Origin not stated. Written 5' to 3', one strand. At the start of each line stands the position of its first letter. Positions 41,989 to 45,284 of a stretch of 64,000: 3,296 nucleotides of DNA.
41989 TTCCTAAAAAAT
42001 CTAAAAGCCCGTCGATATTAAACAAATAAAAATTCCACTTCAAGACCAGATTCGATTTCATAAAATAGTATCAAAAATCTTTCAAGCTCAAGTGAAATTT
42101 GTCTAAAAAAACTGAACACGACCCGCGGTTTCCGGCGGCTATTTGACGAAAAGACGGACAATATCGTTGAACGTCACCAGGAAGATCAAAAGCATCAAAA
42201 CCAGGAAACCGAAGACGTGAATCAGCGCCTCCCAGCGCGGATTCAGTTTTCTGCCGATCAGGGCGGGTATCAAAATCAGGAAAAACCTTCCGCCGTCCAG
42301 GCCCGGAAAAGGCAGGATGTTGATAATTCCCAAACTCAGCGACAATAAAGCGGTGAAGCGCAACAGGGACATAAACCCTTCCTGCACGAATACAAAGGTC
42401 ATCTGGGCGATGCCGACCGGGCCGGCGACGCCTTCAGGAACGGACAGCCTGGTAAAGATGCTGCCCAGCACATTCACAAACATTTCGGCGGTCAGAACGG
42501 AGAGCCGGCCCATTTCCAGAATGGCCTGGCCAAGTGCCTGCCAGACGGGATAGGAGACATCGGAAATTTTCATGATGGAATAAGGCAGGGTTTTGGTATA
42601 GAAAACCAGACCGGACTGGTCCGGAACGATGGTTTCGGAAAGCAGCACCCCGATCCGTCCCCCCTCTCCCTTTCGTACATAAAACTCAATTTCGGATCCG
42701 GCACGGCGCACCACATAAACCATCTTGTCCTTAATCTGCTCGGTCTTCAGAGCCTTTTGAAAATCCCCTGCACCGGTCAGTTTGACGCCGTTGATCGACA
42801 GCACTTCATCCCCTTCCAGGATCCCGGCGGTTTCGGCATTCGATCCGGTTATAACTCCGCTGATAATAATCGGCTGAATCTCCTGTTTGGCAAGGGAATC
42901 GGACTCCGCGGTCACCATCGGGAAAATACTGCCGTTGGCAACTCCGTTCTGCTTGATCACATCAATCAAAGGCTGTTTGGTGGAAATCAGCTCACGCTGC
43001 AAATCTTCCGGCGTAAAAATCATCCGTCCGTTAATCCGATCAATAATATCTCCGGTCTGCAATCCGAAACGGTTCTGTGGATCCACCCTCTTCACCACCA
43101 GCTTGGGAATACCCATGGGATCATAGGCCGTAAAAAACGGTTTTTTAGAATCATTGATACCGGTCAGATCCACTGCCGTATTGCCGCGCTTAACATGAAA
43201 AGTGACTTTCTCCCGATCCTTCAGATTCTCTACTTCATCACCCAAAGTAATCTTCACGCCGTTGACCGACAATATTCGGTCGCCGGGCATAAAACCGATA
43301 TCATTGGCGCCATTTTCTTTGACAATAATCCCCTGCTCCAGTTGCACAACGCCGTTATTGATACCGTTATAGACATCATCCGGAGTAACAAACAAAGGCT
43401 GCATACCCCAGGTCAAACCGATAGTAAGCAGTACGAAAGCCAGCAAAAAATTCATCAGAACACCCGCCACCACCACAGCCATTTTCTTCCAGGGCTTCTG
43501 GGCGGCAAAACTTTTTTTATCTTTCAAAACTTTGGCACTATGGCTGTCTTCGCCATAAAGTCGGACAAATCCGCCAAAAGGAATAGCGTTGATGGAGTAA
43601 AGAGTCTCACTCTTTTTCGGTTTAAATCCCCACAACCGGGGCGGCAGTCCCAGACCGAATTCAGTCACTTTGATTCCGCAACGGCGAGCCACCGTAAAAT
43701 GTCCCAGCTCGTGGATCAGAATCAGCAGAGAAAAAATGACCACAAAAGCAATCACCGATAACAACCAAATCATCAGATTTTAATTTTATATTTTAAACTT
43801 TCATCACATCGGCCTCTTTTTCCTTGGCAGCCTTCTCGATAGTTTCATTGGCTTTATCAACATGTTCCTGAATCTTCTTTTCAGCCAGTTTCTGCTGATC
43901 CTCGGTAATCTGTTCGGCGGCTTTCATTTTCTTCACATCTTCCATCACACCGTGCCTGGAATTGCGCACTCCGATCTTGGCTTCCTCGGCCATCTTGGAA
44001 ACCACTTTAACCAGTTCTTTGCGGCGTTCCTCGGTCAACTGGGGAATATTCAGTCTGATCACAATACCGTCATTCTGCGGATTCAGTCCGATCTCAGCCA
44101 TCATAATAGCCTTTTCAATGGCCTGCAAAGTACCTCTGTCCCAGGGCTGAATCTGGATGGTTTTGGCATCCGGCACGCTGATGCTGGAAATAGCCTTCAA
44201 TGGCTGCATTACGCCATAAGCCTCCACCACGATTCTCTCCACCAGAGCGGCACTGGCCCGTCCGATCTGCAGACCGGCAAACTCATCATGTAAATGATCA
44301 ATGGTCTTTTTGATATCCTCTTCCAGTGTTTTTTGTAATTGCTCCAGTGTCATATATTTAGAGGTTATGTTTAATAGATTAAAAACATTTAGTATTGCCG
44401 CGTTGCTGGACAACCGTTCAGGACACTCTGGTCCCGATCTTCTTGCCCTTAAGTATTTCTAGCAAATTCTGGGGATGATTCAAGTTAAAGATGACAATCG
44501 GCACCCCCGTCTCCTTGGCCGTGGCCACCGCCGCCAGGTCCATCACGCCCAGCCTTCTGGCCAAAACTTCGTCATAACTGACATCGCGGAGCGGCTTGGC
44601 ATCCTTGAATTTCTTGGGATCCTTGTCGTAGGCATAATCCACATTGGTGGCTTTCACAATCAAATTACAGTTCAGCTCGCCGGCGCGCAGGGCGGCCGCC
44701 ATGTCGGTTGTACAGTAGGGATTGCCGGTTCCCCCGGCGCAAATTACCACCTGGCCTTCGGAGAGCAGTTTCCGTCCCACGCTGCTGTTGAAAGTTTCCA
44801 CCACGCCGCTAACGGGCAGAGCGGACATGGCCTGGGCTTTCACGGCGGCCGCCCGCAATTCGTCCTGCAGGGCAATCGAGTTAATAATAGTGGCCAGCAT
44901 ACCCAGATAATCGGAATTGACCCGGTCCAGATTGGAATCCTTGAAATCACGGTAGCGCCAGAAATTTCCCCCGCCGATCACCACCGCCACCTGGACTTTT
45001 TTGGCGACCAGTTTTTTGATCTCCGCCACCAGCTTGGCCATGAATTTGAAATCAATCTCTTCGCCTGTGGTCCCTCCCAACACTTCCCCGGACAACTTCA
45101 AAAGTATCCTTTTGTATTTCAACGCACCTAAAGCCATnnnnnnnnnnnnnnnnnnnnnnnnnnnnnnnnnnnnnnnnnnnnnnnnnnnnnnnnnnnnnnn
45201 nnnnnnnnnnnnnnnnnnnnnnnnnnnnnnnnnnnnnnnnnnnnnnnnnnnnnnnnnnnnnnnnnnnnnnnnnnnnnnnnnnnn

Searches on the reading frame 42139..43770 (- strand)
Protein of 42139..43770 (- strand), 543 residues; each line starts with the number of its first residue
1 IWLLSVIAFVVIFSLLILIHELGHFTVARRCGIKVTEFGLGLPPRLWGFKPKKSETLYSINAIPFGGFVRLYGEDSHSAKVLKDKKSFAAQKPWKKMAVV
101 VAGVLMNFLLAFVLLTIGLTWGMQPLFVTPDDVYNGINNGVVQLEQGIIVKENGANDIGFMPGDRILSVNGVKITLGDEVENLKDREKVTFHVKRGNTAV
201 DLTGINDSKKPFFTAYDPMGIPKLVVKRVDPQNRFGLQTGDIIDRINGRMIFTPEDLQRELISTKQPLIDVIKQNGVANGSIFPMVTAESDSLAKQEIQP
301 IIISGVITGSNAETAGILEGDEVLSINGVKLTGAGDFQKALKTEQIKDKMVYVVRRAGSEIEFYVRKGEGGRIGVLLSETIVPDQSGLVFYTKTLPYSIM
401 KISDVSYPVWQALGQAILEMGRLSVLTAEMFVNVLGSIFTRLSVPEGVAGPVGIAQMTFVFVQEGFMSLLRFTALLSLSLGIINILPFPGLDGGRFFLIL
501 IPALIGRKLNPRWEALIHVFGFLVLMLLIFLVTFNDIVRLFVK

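Call 62: search_protein_families(library=pfam, proteins=[window:42139-43770:-], max_evalue=0.001)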
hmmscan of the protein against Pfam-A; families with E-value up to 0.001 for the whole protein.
window:42139-43770:- (543 aa): 5 families
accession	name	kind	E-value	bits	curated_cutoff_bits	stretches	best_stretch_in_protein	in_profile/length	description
PF02163.28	Peptidase_M50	-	1.6e-55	188.3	27.2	1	8-528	1-221/221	Peptidase family M50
PF17820.7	PDZ_6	-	1.3e-20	73.4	27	2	302-355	1-53/54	PDZ domain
PF13180.12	PDZ_2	-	6.5e-17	62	27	2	300-364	14-77/80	PDZ domain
PF00595.29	PDZ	-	7e-13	49.2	23.2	1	295-349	23-75/81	PDZ domain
PF14685.13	PDZ_Tricorn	-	0.00011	22.6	25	0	235-268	36-71/88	Tricorn protease PDZ domain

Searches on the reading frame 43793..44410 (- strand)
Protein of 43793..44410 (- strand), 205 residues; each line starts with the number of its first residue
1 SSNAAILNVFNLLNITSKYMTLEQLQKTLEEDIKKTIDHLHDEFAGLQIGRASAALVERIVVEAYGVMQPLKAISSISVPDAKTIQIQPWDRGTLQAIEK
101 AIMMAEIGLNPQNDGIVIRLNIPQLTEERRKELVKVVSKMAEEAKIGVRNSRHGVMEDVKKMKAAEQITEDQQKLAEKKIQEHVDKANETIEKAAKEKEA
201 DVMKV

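Call 96: search_protein_families(library=pfam, proteins=[window:43793-44410:-], max_evalue=0.001)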
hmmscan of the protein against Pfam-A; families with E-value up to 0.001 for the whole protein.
window:43793-44410:- (205 aa): 1 family
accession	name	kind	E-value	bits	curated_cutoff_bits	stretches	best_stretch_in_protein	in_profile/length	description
PF01765.24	RRF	-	1.5e-55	188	29.7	1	41-203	2-164/164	Ribosome recycling factor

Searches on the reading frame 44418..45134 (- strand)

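Call 96: search_protein_families(library=pfam, proteins=[window:44418-45134:-], max_evalue=0.001)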
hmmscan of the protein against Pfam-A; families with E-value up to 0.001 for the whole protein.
window:44418-45134:- (238 aa): 1 family
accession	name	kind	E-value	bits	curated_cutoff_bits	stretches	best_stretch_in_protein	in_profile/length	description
PF00696.33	AA_kinase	-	5.9e-33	115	24.9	1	8-217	1-234/234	Amino acid kinase family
